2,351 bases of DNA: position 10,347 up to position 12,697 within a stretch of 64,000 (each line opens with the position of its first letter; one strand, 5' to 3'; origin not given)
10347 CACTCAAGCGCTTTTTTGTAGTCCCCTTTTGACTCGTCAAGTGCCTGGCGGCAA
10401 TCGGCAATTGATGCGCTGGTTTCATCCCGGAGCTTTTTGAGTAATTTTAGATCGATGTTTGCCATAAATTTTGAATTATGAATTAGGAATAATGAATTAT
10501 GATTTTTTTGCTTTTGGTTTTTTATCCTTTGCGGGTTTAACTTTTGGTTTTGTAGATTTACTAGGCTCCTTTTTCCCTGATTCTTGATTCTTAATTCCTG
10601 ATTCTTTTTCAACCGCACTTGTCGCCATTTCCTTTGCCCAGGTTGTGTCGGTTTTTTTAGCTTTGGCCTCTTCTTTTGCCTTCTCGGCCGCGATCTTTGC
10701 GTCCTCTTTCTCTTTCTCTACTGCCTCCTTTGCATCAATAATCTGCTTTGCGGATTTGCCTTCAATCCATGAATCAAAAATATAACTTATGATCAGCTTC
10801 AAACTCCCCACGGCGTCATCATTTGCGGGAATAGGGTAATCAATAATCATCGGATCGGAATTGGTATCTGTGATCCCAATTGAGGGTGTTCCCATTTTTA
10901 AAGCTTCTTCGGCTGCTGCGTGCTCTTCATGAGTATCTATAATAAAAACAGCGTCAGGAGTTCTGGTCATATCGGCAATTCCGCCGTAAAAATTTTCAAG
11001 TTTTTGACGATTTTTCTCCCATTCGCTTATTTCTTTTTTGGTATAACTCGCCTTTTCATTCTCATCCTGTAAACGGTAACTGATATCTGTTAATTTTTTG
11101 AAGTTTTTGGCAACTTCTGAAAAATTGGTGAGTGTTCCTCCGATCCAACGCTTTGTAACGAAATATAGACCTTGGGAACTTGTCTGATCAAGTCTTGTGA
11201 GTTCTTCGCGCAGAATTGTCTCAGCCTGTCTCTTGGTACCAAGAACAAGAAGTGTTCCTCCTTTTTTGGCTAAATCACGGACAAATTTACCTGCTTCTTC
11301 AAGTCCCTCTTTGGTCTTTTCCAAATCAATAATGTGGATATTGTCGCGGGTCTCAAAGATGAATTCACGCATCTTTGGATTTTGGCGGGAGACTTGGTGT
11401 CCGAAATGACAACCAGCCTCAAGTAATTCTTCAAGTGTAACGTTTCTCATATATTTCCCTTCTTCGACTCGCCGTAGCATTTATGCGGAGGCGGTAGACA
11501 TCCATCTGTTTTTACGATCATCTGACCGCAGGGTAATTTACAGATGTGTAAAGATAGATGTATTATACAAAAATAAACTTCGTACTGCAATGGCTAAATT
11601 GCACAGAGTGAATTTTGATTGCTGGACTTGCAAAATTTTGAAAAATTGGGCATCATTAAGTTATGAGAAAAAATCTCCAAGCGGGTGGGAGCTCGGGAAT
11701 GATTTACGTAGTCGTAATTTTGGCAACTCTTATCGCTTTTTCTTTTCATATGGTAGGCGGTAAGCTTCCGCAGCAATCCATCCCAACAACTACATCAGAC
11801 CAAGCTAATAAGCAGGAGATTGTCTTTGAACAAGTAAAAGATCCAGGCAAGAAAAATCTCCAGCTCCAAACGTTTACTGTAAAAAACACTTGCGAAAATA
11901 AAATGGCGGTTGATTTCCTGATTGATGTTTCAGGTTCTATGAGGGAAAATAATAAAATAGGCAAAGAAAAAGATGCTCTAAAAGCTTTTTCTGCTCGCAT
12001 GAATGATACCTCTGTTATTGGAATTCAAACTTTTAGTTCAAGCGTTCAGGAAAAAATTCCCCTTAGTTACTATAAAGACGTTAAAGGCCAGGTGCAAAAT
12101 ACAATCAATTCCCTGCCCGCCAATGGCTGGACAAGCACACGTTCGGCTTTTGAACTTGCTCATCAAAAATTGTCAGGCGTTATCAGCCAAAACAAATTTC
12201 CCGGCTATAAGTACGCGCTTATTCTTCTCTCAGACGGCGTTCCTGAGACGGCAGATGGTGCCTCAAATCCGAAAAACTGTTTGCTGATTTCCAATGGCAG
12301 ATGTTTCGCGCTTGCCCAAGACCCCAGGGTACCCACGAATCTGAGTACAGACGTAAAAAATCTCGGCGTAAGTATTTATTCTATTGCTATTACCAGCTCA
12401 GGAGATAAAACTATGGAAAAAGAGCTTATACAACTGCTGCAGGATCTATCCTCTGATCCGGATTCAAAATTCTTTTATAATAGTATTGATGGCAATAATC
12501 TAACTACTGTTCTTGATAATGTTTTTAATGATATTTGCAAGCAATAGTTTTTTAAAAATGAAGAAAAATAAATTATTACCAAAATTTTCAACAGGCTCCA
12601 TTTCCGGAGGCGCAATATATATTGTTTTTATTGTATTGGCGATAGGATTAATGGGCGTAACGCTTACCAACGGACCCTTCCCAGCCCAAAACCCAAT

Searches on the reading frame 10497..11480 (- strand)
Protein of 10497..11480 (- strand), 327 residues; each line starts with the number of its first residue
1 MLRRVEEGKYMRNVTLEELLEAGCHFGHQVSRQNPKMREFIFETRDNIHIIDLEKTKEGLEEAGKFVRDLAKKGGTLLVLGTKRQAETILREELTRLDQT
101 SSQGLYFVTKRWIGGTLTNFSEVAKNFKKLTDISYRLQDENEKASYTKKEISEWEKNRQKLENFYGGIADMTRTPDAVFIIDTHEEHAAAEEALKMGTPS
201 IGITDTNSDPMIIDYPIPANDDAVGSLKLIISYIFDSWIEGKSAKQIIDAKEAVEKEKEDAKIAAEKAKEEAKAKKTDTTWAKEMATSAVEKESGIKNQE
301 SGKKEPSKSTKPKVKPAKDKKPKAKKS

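Call 78: search_protein_families(library=pfam, proteins=[window:10497-11480:-], max_evalue=0.0001)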
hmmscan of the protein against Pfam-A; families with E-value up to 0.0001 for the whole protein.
window:10497-11480:- (327 aa): 1 family
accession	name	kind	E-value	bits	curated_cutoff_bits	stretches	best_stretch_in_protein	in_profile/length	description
PF00318.25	Ribosomal_S2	-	6.4e-74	248.3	26.1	1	19-241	1-216/216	Ribosomal protein S2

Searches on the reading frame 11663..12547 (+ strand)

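Call 78: search_protein_families(library=pfam, proteins=[window:11663-12547:+], max_evalue=0.0001)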
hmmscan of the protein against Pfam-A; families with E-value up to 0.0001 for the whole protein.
window:11663-12547:+ (294 aa): 2 families
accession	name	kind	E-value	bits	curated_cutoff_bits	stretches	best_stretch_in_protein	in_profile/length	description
PF00092.34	VWA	-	1.6e-15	58.2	23.8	1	85-284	4-172/174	von Willebrand factor type A domain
PF13519.12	VWA_2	-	7.3e-14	52.7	27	1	85-192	3-106/107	von Willebrand factor type A domain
